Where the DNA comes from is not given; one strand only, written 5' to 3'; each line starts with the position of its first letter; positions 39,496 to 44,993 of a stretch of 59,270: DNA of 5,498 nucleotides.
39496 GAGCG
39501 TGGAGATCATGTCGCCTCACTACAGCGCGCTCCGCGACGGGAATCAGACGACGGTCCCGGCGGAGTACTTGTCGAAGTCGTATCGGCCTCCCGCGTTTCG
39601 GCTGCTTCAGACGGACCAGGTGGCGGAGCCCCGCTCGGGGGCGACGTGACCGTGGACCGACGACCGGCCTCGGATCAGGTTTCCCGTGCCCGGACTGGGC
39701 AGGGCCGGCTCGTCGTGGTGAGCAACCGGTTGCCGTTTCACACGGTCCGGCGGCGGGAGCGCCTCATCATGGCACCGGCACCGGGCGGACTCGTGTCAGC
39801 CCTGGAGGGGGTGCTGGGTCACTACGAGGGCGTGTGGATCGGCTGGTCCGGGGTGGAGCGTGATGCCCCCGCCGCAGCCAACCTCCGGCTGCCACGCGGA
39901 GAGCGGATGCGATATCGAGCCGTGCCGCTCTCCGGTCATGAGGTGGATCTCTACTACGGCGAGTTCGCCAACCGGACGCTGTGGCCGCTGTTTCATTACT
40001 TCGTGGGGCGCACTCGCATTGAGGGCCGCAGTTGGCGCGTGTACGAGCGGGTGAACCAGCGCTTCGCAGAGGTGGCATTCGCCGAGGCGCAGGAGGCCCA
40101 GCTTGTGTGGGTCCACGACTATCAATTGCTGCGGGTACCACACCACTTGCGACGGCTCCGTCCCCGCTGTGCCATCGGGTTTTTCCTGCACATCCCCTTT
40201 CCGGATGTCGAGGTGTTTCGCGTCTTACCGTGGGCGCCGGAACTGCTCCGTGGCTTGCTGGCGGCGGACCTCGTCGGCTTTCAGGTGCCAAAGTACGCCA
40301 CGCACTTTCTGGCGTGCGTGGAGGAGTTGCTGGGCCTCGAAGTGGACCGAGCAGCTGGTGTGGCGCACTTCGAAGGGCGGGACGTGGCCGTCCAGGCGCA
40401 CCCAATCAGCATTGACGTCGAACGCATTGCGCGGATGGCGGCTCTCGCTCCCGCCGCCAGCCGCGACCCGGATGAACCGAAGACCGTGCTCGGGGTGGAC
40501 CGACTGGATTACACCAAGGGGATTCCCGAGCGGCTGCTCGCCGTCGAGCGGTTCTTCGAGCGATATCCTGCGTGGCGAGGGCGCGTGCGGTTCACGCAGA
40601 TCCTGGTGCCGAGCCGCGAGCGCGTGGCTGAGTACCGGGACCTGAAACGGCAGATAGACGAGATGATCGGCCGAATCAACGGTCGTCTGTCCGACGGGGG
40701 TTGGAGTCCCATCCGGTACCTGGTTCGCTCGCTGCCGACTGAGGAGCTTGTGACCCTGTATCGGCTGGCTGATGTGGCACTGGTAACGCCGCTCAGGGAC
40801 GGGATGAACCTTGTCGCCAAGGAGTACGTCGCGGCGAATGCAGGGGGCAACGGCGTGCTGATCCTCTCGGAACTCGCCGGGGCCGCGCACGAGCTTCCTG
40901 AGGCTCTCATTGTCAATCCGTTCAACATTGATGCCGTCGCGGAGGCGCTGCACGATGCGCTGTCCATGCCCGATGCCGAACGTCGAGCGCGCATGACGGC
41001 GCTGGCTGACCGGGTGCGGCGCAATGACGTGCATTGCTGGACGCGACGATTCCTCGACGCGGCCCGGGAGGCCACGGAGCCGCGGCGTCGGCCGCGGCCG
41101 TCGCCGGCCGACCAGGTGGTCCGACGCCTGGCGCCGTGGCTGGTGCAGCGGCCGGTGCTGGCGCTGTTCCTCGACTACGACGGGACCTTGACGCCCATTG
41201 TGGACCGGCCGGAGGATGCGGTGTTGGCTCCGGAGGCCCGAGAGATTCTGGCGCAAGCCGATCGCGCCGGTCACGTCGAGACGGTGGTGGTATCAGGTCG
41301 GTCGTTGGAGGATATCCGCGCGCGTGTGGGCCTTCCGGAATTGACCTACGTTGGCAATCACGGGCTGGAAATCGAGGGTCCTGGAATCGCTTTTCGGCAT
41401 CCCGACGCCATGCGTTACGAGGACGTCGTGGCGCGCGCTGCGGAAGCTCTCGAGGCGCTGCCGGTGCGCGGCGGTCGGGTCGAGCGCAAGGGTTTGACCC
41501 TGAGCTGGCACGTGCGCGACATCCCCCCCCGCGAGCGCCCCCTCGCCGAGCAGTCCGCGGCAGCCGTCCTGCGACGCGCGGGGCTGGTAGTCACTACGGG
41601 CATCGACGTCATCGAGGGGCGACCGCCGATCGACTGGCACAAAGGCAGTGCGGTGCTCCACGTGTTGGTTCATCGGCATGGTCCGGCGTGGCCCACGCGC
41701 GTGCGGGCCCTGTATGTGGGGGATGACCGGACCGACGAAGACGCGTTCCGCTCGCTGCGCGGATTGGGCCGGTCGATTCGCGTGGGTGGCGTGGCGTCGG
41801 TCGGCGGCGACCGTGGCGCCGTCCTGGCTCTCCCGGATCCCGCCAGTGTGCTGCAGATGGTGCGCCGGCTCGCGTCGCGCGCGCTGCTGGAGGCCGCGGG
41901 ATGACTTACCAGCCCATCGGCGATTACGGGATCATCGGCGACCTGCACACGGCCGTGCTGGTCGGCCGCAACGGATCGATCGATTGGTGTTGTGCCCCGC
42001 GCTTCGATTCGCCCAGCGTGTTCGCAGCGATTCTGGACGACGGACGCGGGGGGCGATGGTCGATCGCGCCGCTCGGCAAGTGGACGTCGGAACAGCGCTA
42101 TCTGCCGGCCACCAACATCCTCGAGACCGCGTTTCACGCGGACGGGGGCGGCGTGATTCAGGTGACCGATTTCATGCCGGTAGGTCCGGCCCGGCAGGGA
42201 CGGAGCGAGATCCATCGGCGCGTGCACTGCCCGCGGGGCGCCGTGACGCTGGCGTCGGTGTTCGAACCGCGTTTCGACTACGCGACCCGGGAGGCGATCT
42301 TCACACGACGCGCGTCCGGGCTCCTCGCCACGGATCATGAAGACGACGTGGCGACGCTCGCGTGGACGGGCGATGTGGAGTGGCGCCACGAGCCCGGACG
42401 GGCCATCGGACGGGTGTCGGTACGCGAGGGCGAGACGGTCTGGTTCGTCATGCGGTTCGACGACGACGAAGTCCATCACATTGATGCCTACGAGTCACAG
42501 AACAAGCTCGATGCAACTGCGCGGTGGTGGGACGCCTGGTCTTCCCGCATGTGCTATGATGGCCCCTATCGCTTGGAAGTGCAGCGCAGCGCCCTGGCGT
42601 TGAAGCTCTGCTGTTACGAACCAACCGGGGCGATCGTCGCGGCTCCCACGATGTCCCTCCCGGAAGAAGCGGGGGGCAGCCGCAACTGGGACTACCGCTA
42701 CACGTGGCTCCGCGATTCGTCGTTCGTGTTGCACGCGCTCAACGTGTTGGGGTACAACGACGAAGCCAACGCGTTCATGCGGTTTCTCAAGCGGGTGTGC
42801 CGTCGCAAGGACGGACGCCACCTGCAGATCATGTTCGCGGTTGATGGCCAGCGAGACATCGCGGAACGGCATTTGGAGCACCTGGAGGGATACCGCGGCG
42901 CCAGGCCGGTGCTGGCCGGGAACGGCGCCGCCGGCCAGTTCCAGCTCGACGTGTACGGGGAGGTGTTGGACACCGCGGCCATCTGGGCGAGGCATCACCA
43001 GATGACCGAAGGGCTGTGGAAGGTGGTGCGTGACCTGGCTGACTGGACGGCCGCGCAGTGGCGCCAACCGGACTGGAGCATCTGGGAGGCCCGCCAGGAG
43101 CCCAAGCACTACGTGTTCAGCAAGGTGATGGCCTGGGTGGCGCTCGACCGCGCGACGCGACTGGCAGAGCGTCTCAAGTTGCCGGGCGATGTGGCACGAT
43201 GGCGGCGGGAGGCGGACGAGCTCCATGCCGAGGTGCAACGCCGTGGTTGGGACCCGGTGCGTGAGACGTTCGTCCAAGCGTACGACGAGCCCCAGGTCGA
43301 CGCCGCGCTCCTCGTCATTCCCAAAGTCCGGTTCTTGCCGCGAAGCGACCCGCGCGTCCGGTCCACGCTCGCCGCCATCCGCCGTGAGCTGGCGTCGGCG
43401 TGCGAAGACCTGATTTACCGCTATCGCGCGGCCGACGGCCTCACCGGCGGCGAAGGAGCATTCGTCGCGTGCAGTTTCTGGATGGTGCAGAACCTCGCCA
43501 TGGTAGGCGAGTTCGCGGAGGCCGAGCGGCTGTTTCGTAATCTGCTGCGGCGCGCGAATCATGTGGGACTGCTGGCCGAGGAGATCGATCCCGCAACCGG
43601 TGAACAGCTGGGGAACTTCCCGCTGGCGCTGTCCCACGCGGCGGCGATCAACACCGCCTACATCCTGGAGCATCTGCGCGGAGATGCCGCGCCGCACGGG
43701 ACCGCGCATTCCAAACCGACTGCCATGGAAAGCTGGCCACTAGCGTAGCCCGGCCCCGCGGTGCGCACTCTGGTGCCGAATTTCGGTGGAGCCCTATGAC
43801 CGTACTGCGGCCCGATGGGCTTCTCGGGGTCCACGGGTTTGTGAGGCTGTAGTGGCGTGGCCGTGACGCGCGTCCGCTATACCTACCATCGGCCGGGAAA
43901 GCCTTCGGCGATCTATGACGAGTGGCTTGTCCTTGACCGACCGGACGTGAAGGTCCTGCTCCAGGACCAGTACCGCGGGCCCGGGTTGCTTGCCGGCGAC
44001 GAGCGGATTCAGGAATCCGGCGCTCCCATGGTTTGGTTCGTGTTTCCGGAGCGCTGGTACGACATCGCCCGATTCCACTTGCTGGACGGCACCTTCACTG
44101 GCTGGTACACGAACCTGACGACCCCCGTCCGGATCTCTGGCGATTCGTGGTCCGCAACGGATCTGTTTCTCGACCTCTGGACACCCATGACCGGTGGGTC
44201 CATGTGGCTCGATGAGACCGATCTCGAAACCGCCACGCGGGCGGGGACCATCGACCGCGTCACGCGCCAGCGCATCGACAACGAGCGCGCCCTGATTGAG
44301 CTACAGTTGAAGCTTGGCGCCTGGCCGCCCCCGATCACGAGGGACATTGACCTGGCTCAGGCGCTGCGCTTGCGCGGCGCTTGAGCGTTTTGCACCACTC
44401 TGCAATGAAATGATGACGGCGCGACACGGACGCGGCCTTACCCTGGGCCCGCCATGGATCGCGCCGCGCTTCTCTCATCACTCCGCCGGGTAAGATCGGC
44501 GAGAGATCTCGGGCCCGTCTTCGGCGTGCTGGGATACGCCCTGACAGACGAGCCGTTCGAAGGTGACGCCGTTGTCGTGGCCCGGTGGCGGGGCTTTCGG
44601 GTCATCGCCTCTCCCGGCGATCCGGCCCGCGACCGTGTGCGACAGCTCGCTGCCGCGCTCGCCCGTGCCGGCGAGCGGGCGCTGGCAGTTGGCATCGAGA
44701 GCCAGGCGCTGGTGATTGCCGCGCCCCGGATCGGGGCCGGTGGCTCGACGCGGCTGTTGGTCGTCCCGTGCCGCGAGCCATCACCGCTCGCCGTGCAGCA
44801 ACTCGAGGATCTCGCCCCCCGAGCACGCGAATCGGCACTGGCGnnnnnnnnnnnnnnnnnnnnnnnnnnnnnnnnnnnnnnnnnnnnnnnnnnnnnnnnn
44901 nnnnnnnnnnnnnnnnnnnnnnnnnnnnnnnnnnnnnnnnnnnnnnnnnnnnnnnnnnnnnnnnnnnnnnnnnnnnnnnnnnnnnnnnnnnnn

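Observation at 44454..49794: Nuclease-less N6-adenine methyltransferase plus SNF2 helicase two-gene module (candidate non-canonical defence / RM-like system)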

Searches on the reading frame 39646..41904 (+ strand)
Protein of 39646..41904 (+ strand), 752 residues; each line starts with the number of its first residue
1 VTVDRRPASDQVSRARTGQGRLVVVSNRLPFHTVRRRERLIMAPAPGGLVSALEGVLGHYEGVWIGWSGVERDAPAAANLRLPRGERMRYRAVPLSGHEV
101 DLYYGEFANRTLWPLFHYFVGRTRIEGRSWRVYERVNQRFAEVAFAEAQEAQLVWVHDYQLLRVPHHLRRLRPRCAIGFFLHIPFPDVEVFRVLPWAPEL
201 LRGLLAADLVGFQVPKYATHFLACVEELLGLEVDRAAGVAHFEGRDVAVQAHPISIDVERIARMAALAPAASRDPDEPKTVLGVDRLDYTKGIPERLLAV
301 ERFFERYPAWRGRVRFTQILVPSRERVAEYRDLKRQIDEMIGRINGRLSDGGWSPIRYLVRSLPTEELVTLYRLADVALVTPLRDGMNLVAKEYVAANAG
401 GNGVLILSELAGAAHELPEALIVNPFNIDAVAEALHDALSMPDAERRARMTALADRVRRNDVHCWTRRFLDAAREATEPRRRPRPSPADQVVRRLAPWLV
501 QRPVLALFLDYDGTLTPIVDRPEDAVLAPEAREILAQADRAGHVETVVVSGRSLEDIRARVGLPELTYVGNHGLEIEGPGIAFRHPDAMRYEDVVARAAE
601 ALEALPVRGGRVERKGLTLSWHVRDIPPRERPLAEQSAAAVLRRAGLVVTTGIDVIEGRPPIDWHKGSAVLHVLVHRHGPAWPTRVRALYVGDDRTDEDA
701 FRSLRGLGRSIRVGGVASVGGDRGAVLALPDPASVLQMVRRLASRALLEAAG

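Call 6: search_protein_families(library=pfam, proteins=[window:39646-41904:+], max_evalue=0.01)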
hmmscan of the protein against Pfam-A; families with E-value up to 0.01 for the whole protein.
window:39646-41904:+ (752 aa): 4 families
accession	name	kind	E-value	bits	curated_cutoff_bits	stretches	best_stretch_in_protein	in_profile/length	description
PF00982.27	Glyco_transf_20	-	4.2e-143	477.9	32.5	1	21-473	2-471/473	Glycosyltransferase family 20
PF02358.22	Trehalose_PPase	-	5.1e-35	121.1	27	1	508-706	1-205/235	Trehalose-phosphatase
PF00534.26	Glycos_transf_1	-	0.0019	18.2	26.4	0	363-451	81-166/172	Glycosyl transferases group 1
PF21269.3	TreT_GT1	-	0.0048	17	27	1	122-172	54-104/144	Trehalose synthase, N-terminal domain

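Call 7: search_protein_families(library=padloc, proteins=[window:39646-41904:+], max_evalue=0.01)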
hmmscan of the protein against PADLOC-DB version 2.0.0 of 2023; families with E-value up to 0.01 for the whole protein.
window:39646-41904:+ (752 aa): 0 families

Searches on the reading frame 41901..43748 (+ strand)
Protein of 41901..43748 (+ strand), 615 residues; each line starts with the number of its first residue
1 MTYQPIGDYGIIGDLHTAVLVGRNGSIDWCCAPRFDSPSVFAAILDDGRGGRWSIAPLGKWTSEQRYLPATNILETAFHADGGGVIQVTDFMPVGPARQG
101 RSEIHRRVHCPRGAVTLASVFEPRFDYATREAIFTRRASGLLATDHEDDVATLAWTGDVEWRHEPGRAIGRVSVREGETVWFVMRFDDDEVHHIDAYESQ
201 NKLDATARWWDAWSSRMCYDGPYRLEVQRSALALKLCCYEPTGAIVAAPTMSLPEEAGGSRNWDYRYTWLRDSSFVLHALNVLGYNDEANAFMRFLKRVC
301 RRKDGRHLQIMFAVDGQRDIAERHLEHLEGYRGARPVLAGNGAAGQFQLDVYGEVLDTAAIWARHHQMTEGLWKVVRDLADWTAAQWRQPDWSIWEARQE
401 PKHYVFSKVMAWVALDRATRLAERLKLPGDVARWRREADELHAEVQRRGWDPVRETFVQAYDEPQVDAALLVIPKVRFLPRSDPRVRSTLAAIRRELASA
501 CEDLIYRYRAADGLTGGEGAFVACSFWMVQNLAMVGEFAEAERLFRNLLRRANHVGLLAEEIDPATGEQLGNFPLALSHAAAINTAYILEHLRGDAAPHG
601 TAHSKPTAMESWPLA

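Call 6: search_protein_families(library=pfam, proteins=[window:41901-43748:+], max_evalue=0.01)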
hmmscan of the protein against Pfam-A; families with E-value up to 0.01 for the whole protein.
window:41901-43748:+ (615 aa): 4 families
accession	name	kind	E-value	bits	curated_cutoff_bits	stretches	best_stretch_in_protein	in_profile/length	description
PF00723.27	Glyco_hydro_15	-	1.1e-77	262.2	22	1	223-586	3-426/427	Glycosyl hydrolases family 15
PF19291.4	TREH_N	-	1.2e-16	61.1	23.1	1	5-209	14-211/211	Trehalase-like, N-terminal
PF17389.8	Bac_rhamnosid6H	-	0.0047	16.7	24.5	1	357-449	116-213/339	Bacterial alpha-L-rhamnosidase 6 hairpin glycosidase domain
PF22422.2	MGH1-like_GH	-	0.0089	16.1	27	0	265-460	1-228/356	Mannosylglycerate hydrolase MGH1-like glycoside hydrolase domain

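Call 7: search_protein_families(library=padloc, proteins=[window:41901-43748:+], max_evalue=0.01)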
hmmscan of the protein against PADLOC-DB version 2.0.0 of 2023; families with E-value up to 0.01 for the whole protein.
window:41901-43748:+ (615 aa): 0 families

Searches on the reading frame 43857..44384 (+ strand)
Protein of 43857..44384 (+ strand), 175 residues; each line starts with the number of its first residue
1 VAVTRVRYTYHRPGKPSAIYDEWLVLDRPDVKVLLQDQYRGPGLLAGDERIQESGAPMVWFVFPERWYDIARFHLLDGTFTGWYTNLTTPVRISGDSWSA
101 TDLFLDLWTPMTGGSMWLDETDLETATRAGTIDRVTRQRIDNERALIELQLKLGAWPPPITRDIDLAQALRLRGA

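Call 6: search_protein_families(library=pfam, proteins=[window:43857-44384:+], max_evalue=0.01)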
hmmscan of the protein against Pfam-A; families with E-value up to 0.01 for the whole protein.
window:43857-44384:+ (175 aa): 1 family
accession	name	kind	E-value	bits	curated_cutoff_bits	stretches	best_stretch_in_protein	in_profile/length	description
PF04167.18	DUF402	-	1.6e-12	47.8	23.9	1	57-120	2-65/68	Protein of unknown function (DUF402)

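Call 7: search_protein_families(library=padloc, proteins=[window:43857-44384:+], max_evalue=0.01)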
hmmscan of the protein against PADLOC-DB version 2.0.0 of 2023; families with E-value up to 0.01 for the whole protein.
window:43857-44384:+ (175 aa): 0 families

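Call 8: search_protein_families(library=ncbifam, proteins=[window:43857-44384:+], max_evalue=0.01)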
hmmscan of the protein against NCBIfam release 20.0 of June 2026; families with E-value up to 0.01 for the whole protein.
window:43857-44384:+ (175 aa): 1 family
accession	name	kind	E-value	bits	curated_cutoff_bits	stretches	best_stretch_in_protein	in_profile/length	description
NF049998.1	FomD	equivalog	5.1e-08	32.8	320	1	54-159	77-180/207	cytidylyl-2-hydroxypropylphosphonate hydrolase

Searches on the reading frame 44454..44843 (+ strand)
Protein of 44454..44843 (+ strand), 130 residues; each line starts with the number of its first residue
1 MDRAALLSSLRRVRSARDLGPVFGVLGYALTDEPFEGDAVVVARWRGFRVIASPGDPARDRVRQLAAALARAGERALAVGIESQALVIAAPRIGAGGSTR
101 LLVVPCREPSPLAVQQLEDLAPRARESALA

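Call 57: search_protein_families(library=pfam, proteins=[window:44454-44843:+], max_evalue=10)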
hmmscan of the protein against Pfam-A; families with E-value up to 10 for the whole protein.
window:44454-44843:+ (130 aa): 0 families

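Call 83: search_solved_structures(query=A3, max_evalue=10)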
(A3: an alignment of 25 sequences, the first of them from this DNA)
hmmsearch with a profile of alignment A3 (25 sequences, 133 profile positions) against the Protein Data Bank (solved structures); distinct sequences matched with E-value up to 10: 13.
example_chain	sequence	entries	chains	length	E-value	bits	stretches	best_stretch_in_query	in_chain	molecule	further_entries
4zv6_B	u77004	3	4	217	0.011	18.8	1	11-100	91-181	Octarellin V.1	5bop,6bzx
7f44_A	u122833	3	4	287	0.33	14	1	54-110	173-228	Enoyl-[acyl-carrier-protein] reductase [NADH]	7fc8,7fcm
6ep8_A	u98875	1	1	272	0.65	13.1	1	54-102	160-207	Enoyl-[acyl-carrier-protein] reductase [NADH]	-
6udf_A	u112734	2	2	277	0.72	12.9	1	54-102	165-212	Enoyl-[acyl-carrier-protein] reductase [NADH]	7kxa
7k73_A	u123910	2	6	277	0.84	12.7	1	54-102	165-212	Enoyl-[acyl-carrier-protein] reductase [NADH]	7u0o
2xxa_A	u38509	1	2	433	1.1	12.4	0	101-128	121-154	SIGNAL RECOGNITION PARTICLE PROTEIN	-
2j28_9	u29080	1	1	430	1.1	12.4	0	101-128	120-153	Signal recognition particle protein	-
4nqz_A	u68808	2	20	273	1.3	12.1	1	54-99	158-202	Enoyl-[acyl-carrier-protein] reductase [NADH] FabI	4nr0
7dkk_A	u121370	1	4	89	2.5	11.2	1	57-85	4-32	De novo design protein XM2H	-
3wye_A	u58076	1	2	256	3.2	10.8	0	63-106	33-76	Diacetyl reductase [(S)-acetoin forming],L-2,3-butanediol dehydrogenase,Diacetyl reductase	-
8ij6_A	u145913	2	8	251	5.8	10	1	52-100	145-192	Putative short-chain dehydrogenases/reductase family protein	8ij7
7b81_A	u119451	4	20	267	8.5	9.5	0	44-107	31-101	Short-chain dehydrogenase/reductase SDR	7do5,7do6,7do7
8ijg_A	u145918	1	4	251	9.1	9.4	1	53-100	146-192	Putative short-chain dehydrogenases/reductase family protein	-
